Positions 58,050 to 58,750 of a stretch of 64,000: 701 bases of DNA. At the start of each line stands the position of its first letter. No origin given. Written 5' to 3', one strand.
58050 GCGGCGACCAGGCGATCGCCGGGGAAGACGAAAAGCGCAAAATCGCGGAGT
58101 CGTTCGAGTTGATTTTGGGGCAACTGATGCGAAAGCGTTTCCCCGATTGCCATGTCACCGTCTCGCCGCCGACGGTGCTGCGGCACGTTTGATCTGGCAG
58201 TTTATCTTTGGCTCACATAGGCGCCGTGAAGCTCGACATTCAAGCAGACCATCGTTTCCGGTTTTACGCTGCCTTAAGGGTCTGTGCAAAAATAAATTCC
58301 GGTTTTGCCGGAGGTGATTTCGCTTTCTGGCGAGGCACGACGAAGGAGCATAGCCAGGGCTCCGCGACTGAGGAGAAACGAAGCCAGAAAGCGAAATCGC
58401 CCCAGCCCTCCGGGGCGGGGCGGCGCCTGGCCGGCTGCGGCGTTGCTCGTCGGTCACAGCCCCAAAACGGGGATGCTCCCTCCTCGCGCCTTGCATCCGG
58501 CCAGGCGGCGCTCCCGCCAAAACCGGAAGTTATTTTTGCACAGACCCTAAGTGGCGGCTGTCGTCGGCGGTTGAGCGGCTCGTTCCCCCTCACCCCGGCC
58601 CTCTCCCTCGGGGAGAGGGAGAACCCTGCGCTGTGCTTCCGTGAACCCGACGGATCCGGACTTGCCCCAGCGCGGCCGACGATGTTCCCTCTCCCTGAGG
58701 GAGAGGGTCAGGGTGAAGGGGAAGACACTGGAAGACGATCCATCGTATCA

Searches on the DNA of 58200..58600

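Call 15: search_rna_families(source=window, start=58200, end=58600, threshold=evalue, max_evalue=10, show_alignments=3)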
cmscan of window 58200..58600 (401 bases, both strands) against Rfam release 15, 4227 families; matches with E-value up to 10: 6.
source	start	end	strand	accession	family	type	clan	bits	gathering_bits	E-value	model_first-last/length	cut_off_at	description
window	58537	58600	-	RF01383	GRIK4_3p_UTR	Gene;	-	16.3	38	0.97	29-94/94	5'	GRIK4 3 prime UTR element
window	58288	58412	-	RF01815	rpsB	Gene; sRNA;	-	16.1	40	0.62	1-132/132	no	rpsB sRNA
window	58397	58436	-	RF00261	IRES_L-myc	Cis-reg; IRES;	-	13.9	60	1.7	161-207/221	no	L-myc internal ribosome entry site (IRES)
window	58371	58443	-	RF00992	mir-593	Gene; miRNA;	-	13.6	100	6.3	1-100/100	no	mir-593 microRNA precursor family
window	58347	58379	+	RF01323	CRISPR-DR10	Gene; CRISPR;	-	12.7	39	7.6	1-37/37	no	CRISPR RNA direct repeat element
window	58572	58591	-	RF03092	Ocean-VII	Gene; sRNA;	-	12.1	53.5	0.75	19-38/41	no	Ocean-VII RNA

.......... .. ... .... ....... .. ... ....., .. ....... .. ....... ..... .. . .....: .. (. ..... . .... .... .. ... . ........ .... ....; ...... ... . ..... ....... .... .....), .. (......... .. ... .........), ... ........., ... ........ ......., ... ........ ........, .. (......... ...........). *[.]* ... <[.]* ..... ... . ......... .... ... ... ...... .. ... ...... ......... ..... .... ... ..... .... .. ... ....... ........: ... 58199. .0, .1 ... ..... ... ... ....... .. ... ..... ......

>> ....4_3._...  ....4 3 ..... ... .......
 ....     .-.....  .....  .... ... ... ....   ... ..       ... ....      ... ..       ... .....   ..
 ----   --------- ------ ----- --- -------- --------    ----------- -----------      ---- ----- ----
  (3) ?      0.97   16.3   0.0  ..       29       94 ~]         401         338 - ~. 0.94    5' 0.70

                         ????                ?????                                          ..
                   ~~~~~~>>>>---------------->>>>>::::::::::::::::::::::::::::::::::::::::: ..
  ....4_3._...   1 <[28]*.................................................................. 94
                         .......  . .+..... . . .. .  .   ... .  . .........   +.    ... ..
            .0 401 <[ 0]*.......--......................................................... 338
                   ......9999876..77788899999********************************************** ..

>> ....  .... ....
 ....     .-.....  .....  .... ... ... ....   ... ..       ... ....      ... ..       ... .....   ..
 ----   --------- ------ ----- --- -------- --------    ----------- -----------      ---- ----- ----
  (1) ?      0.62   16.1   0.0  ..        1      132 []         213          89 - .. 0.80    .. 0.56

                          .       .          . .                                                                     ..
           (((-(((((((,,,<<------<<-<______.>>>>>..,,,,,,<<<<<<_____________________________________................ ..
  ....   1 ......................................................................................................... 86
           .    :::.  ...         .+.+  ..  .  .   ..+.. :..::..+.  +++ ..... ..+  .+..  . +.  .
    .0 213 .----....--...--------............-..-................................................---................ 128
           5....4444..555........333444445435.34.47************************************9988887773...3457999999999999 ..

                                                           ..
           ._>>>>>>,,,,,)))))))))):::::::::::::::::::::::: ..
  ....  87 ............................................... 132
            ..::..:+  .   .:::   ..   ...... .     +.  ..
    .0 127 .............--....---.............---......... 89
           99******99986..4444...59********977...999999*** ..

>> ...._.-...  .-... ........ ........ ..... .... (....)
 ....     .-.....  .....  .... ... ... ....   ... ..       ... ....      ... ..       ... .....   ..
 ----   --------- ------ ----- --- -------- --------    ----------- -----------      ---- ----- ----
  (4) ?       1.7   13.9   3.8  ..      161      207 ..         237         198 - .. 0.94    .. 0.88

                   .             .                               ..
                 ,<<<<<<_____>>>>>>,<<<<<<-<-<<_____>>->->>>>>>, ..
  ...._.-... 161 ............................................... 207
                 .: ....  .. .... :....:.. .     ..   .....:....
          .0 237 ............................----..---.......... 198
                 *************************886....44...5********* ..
